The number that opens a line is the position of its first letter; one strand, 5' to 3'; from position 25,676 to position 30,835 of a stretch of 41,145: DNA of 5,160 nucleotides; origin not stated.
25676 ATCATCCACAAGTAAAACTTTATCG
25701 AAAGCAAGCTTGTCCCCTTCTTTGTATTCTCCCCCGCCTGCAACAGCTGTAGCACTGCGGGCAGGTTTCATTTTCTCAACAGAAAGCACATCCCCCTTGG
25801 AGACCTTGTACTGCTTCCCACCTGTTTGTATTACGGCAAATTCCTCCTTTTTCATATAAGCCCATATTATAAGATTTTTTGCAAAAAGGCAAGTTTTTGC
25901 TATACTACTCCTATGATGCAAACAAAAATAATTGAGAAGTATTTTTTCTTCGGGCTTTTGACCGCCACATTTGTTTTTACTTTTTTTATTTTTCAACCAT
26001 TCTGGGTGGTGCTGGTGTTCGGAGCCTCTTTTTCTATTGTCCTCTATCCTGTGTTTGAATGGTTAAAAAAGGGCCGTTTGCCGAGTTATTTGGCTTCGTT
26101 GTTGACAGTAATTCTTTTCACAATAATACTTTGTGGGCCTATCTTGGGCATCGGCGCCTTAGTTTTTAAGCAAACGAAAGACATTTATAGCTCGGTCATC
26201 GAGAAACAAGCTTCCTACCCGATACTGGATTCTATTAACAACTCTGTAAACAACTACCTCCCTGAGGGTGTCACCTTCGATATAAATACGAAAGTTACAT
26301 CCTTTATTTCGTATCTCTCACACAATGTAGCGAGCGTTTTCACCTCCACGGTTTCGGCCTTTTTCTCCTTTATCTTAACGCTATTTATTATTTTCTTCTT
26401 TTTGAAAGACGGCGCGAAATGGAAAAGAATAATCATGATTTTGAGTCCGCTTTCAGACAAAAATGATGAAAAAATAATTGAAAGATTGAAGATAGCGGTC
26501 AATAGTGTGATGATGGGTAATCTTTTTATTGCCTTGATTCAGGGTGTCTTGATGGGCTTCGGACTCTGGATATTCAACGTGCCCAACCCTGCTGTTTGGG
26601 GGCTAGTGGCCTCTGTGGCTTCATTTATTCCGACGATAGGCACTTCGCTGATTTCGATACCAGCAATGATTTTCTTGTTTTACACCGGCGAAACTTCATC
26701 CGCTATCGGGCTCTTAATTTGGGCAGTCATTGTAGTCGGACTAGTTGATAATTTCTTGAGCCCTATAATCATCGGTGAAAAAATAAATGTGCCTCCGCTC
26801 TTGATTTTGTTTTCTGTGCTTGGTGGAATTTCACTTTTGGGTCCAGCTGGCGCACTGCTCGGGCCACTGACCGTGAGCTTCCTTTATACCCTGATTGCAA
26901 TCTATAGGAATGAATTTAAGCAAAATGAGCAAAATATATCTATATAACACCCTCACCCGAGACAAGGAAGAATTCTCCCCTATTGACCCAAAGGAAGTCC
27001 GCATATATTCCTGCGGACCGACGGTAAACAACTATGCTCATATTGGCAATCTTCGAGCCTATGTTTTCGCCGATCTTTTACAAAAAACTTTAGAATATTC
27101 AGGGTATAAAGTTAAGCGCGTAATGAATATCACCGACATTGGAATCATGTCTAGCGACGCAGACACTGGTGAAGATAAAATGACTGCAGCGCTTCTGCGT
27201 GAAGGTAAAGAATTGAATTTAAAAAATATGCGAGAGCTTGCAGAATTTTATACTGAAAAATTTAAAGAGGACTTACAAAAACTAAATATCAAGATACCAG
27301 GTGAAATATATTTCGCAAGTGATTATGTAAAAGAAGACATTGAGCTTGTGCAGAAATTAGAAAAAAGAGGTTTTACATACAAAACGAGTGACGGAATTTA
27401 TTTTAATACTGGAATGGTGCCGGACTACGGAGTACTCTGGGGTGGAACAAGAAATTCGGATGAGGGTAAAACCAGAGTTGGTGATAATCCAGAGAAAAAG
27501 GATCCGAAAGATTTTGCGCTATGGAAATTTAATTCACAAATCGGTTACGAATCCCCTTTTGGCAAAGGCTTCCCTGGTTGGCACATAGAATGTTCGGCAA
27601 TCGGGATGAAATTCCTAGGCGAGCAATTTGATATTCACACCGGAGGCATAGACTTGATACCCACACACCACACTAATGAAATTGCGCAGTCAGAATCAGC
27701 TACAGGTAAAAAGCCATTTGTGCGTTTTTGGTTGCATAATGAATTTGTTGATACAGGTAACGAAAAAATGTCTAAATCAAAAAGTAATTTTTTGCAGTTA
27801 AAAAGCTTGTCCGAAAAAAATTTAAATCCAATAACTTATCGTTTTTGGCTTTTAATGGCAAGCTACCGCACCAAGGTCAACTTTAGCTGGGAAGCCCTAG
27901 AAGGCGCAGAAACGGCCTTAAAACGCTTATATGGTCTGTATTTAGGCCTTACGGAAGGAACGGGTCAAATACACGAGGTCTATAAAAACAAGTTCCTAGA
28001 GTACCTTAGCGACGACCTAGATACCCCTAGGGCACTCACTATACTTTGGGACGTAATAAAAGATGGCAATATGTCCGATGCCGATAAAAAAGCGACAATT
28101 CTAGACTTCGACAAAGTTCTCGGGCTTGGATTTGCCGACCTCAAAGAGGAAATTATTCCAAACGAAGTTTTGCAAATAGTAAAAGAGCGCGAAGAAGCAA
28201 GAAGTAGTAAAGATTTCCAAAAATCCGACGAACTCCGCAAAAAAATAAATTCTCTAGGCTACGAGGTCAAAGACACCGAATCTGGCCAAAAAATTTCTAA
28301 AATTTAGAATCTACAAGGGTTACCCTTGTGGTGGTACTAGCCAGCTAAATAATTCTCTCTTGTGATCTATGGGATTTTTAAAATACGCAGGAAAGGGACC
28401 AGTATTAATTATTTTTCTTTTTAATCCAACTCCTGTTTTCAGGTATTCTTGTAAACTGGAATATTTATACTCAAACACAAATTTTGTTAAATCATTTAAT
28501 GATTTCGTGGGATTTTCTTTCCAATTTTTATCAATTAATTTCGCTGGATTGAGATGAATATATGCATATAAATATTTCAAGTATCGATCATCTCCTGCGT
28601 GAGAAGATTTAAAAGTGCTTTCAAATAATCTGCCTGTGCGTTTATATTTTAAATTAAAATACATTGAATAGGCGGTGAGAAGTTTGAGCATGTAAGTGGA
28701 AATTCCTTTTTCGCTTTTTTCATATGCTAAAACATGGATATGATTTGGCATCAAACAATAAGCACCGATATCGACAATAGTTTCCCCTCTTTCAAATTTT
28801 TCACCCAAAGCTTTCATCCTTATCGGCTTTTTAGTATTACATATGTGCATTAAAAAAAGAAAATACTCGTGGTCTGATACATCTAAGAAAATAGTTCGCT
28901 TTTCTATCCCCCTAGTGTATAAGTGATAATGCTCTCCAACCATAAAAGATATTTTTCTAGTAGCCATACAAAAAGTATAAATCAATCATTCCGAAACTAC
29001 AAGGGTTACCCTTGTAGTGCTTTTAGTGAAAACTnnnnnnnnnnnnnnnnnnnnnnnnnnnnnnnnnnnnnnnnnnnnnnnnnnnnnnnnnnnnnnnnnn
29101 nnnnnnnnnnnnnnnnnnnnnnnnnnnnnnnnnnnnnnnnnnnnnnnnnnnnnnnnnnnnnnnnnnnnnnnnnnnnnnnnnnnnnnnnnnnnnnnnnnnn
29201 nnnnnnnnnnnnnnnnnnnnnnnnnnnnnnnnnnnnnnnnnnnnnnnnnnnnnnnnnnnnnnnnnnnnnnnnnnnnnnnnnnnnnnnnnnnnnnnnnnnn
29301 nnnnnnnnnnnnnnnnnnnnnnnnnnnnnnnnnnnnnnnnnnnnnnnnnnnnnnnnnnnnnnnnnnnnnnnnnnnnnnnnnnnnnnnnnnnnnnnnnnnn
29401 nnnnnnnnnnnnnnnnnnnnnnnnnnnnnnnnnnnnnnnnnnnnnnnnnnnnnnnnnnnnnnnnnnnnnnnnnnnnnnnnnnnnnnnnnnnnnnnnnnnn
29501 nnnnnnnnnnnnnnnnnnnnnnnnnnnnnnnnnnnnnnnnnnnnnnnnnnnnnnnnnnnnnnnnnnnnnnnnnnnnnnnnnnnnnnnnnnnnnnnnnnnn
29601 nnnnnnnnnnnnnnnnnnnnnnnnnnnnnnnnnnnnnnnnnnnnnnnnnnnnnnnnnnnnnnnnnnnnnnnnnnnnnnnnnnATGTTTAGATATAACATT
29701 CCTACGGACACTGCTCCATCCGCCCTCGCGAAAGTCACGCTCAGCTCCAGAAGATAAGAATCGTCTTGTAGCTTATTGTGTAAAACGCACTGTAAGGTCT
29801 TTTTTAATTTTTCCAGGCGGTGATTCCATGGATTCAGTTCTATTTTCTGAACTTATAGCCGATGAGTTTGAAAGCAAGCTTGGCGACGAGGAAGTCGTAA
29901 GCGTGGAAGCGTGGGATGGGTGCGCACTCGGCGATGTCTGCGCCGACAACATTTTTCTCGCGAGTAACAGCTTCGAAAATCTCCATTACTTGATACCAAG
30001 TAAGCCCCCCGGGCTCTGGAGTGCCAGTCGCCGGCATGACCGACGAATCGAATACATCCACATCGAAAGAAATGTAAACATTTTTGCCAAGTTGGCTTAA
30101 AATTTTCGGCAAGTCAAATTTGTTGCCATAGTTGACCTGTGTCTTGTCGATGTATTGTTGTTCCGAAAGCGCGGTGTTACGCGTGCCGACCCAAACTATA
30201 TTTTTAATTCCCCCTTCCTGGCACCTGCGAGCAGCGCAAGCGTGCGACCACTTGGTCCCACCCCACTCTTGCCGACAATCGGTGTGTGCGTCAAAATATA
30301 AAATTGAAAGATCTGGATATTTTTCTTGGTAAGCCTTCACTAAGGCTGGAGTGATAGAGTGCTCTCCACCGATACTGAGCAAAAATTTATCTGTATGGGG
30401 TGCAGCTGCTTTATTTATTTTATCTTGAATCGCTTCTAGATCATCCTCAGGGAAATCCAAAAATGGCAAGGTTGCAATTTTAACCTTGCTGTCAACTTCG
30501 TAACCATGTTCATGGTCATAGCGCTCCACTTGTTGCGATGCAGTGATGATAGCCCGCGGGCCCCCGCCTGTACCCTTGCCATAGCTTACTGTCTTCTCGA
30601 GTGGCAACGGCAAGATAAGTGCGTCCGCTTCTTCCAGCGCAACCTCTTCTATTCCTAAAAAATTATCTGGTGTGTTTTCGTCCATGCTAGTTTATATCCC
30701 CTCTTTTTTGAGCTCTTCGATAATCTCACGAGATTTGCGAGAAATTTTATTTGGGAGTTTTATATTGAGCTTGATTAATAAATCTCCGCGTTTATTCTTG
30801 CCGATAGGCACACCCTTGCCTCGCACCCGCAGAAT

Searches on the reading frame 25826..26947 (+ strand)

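Call 76: search_protein_families(library=pfam, proteins=[window:25826-26947:+], max_evalue=0.001)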
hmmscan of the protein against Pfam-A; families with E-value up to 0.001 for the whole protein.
window:25826-26947:+ (373 aa): 1 family
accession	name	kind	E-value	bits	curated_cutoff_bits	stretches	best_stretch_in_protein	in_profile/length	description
PF01594.21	AI-2E_transport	-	5.1e-54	184.1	34.3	1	41-360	4-326/327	AI-2E family transporter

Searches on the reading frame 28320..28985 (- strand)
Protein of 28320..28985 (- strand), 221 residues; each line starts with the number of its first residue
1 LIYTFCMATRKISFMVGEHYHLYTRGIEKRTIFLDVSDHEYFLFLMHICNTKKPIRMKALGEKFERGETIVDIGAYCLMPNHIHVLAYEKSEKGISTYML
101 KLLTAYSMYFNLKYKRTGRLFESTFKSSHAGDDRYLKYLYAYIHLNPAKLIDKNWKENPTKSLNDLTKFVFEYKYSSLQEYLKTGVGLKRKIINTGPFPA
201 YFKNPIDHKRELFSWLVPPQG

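Call 76: search_protein_families(library=pfam, proteins=[window:28320-28985:-], max_evalue=0.001)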
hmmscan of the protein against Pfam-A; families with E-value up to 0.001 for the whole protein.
window:28320-28985:- (221 aa): 1 family
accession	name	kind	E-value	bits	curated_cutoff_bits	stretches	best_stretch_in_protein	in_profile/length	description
PF01797.21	Y1_Tnp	-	1e-06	29.3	23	1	71-144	41-119/121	Transposase IS200 like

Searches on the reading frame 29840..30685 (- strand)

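Call 4: search_protein_families(library=pfam, proteins=[window:29840-30685:-], max_evalue=0.01)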
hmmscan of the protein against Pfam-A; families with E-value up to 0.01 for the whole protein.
window:29840-30685:- (281 aa): 1 family
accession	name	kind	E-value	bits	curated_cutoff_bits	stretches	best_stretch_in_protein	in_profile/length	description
PF00491.26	Arginase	-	9.9e-56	189.7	22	1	21-273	2-276/280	Arginase family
